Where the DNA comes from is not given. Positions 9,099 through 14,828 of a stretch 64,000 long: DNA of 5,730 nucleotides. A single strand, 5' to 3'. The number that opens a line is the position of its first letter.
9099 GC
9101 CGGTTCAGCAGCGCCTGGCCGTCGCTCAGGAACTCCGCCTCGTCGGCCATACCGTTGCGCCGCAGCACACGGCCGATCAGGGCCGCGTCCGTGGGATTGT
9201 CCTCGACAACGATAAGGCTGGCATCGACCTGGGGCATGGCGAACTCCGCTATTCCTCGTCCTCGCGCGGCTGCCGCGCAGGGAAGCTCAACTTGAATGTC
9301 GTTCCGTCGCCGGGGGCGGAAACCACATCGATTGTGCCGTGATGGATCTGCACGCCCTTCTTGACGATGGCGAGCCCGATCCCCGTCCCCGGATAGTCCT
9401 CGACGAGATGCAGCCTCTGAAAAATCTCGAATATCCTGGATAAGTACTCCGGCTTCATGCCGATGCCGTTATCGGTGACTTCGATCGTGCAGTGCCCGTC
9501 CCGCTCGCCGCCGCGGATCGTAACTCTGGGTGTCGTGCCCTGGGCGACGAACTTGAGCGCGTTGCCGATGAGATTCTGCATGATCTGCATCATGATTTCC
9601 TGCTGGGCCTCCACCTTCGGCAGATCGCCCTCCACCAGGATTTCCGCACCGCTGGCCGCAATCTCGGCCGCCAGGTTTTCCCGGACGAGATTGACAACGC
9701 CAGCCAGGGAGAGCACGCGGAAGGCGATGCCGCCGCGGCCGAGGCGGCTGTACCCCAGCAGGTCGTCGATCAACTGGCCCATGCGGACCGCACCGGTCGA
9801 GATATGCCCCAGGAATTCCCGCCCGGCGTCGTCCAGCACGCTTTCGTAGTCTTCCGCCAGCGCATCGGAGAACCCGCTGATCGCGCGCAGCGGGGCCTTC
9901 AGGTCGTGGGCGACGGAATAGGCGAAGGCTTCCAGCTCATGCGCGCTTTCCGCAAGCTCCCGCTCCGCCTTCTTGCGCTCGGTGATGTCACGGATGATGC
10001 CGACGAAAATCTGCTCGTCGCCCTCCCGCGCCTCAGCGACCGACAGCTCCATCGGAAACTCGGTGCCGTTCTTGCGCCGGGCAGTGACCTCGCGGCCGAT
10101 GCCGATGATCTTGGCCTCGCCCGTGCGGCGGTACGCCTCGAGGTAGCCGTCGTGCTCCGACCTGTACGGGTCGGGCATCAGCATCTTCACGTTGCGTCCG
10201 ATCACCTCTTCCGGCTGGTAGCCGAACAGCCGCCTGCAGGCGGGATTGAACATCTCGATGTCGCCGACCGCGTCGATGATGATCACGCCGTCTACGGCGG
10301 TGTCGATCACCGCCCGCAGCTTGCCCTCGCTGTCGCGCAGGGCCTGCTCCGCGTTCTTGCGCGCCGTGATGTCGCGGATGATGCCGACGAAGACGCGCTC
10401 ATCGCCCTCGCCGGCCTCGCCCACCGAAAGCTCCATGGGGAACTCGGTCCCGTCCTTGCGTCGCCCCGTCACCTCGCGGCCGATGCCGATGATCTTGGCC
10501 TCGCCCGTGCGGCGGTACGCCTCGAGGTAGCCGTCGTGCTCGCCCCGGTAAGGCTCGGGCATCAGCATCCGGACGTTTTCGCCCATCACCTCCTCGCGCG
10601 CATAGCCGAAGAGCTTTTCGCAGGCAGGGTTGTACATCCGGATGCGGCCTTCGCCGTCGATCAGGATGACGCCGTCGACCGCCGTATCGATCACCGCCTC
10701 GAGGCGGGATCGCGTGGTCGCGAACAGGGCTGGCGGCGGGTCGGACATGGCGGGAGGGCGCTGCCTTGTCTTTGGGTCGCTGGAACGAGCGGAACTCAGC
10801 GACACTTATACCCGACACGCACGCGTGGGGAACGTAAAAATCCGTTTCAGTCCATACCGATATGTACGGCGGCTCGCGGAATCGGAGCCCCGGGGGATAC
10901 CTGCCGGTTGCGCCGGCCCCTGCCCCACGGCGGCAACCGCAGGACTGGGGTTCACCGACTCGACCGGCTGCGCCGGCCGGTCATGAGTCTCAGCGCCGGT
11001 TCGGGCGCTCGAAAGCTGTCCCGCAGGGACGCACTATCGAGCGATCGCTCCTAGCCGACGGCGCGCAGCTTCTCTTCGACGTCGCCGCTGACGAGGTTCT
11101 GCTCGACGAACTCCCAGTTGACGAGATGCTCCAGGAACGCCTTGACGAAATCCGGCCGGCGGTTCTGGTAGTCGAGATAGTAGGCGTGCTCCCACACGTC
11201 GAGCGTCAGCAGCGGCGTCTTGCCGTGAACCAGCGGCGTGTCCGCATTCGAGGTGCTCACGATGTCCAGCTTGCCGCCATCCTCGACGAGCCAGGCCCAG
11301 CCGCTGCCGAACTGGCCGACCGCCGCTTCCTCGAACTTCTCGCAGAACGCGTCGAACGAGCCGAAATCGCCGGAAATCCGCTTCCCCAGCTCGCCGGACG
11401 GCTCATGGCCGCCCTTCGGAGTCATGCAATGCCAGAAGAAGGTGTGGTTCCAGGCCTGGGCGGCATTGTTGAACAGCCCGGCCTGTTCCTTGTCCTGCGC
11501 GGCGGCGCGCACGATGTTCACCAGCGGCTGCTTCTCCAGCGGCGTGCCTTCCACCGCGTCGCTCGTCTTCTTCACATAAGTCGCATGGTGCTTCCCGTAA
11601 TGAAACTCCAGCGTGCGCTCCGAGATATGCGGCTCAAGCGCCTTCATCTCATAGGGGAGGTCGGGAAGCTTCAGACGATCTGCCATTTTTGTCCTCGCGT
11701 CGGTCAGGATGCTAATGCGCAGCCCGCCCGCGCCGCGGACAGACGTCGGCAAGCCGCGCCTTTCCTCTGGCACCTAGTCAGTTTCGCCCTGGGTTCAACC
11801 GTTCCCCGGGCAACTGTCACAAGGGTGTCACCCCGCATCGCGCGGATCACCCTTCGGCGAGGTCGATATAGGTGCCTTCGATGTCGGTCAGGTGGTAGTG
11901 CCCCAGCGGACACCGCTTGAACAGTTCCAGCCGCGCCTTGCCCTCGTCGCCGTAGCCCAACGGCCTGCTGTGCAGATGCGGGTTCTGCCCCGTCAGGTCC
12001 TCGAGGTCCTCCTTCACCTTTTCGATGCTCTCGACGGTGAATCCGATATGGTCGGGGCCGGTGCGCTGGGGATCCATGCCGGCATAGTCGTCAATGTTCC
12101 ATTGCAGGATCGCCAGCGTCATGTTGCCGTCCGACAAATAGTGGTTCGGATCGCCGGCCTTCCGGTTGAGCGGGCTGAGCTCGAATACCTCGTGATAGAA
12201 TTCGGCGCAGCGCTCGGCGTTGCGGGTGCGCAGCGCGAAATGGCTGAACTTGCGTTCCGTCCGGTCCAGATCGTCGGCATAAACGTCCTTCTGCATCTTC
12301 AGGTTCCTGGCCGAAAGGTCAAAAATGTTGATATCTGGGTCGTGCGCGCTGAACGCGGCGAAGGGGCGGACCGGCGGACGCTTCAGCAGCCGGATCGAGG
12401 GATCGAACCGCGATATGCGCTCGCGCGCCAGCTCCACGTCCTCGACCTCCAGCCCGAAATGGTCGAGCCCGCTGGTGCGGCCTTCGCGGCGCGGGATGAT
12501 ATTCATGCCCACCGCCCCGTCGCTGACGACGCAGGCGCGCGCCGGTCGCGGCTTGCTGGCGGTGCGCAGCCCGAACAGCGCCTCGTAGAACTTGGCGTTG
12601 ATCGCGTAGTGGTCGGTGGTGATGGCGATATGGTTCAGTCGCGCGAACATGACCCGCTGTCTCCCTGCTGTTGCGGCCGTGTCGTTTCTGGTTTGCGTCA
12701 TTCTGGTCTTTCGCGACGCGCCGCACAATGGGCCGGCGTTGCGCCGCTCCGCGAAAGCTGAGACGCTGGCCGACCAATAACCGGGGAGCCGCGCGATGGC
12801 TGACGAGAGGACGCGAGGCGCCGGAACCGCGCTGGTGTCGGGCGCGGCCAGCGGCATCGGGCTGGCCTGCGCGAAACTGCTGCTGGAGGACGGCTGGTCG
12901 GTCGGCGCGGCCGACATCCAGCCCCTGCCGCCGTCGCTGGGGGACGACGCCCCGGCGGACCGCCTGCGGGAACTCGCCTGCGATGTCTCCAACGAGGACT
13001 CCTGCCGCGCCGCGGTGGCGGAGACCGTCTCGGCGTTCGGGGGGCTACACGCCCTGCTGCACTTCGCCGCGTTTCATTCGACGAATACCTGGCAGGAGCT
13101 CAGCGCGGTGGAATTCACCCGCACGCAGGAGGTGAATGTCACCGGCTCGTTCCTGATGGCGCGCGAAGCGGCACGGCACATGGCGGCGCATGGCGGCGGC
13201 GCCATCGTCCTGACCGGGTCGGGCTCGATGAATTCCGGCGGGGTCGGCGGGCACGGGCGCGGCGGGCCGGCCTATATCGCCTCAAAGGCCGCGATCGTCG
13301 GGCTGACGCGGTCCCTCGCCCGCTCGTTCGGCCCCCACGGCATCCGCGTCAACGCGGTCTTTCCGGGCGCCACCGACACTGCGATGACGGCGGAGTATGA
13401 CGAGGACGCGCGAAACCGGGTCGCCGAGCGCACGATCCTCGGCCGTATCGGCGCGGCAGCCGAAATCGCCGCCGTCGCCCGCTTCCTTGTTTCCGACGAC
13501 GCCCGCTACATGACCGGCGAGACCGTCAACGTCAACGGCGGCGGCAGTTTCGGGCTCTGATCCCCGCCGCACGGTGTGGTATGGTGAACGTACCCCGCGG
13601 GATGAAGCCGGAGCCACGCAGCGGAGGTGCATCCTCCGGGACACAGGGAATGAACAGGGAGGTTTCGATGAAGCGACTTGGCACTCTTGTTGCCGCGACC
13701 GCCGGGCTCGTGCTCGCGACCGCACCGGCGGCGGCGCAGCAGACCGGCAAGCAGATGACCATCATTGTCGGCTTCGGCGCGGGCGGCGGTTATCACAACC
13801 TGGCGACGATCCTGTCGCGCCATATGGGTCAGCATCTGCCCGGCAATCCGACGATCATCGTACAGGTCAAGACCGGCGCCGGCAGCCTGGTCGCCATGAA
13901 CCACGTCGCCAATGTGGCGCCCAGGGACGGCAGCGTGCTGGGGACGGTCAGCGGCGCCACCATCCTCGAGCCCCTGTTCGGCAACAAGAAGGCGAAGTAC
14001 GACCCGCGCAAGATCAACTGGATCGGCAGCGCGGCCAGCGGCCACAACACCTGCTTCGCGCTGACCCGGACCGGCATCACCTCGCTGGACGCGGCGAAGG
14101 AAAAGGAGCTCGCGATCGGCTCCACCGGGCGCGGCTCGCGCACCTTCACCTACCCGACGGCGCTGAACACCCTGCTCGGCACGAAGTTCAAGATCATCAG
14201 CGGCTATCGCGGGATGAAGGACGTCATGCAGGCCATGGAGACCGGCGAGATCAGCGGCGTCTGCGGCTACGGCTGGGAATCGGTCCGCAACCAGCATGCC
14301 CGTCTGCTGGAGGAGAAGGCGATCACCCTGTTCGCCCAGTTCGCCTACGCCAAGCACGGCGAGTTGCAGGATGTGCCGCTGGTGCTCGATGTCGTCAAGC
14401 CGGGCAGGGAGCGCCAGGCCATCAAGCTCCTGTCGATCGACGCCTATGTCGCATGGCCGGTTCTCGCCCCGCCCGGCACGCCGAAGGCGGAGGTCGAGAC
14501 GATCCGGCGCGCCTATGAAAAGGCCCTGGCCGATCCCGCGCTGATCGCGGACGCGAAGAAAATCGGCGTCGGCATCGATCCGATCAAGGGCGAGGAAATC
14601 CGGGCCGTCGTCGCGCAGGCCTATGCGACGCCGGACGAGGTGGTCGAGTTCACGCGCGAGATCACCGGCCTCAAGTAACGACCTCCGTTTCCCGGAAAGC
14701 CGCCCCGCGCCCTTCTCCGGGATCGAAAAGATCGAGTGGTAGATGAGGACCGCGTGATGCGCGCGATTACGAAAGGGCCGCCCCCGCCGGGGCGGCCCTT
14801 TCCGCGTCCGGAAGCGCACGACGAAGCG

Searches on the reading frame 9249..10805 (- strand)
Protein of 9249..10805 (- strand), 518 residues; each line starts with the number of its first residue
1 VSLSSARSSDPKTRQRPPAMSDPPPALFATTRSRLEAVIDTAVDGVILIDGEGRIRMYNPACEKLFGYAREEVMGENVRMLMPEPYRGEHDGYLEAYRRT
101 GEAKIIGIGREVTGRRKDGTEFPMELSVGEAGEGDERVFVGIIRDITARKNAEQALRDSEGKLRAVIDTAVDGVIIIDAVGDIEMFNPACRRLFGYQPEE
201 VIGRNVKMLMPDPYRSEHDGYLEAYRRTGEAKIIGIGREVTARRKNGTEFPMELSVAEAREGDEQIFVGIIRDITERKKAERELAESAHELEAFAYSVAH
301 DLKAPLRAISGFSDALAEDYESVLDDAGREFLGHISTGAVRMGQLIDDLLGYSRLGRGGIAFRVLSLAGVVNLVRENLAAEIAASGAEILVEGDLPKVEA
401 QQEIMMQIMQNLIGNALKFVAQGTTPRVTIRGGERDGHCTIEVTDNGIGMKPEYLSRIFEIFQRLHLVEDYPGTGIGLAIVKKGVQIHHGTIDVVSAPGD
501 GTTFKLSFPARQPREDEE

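Call 36: search_protein_families(library=pfam, proteins=[window:9249-10805:-], max_evalue=0.00001)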
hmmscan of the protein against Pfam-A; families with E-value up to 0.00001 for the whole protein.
window:9249-10805:- (518 aa): 9 families
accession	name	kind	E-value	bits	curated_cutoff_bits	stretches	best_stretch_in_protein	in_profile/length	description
PF00989.32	PAS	-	1e-40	138.7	22.6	2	34-146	2-113/113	PAS fold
PF13426.13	PAS_9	-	2.4e-33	114.9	27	2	172-276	2-103/103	PAS domain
PF02518.31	HATPase_c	-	1.4e-26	93.5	26.4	1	402-511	3-110/111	Histidine kinase-, DNA gyrase B-, and HSP90-like ATPase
PF08448.16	PAS_4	-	1.5e-21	77.1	23.1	2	168-278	2-109/110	PAS fold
PF13188.13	PAS_8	-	1.2e-19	69.8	21.8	2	34-86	2-55/65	PAS domain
PF24820.1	Diguanyl_cycl_sensor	-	1.3e-18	67.3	28.1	2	167-273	2-109/109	Diguanylate cyclase-like sensor domain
PF00512.31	HisKA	-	4.8e-12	46.2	26.9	1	292-357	3-65/66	His Kinase A (phospho-acceptor) domain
PF12860.13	PAS_7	-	2.3e-06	28.2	27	0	171-281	5-114/115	PAS fold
PF08447.18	PAS_3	-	3.2e-06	27.8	25.6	0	186-256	4-72/89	PAS fold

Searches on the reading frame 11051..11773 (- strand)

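Call 36: search_protein_families(library=pfam, proteins=[window:11051-11773:-], max_evalue=0.00001)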
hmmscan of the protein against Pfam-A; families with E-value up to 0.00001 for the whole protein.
window:11051-11773:- (240 aa): 2 families
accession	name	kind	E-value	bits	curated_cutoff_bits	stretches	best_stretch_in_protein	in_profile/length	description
PF02777.23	Sod_Fe_C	-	8.9e-41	138.5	20.9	1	125-226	1-102/102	Iron/manganese superoxide dismutases, C-terminal domain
PF00081.27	Sod_Fe_N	-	4.2e-28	98.1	27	1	35-118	3-82/82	Iron/manganese superoxide dismutases, alpha-hairpin domain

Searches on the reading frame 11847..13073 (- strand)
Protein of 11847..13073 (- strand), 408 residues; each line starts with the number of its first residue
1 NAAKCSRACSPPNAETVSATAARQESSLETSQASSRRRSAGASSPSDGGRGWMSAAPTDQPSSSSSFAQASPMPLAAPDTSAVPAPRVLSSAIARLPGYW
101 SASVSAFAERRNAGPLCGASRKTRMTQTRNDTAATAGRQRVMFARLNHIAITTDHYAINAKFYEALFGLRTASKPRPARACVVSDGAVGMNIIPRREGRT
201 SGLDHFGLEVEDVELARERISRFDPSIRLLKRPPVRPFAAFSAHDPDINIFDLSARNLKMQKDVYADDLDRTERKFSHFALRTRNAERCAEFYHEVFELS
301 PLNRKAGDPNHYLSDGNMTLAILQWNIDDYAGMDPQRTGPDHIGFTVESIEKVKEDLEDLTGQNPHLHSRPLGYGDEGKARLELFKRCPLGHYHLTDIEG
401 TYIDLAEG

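Call 36: search_protein_families(library=pfam, proteins=[window:11847-13073:-], max_evalue=0.00001)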
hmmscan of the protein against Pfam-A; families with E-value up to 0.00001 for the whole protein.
window:11847-13073:- (408 aa): 1 family
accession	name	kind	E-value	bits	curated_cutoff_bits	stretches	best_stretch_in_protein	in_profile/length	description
PF00903.31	Glyoxalase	-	2.3e-11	44.6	20.6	0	276-362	2-90/121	Glyoxalase/Bleomycin resistance protein/Dioxygenase superfamily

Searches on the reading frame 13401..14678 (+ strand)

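Call 36: search_protein_families(library=pfam, proteins=[window:13401-14678:+], max_evalue=0.00001)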
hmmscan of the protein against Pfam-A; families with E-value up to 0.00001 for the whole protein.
window:13401-14678:+ (425 aa): 1 family
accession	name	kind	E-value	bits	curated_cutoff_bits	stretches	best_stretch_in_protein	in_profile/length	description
PF03401.19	TctC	-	1.4e-09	38.3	27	1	151-390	16-244/274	Tripartite tricarboxylate transporter family receptor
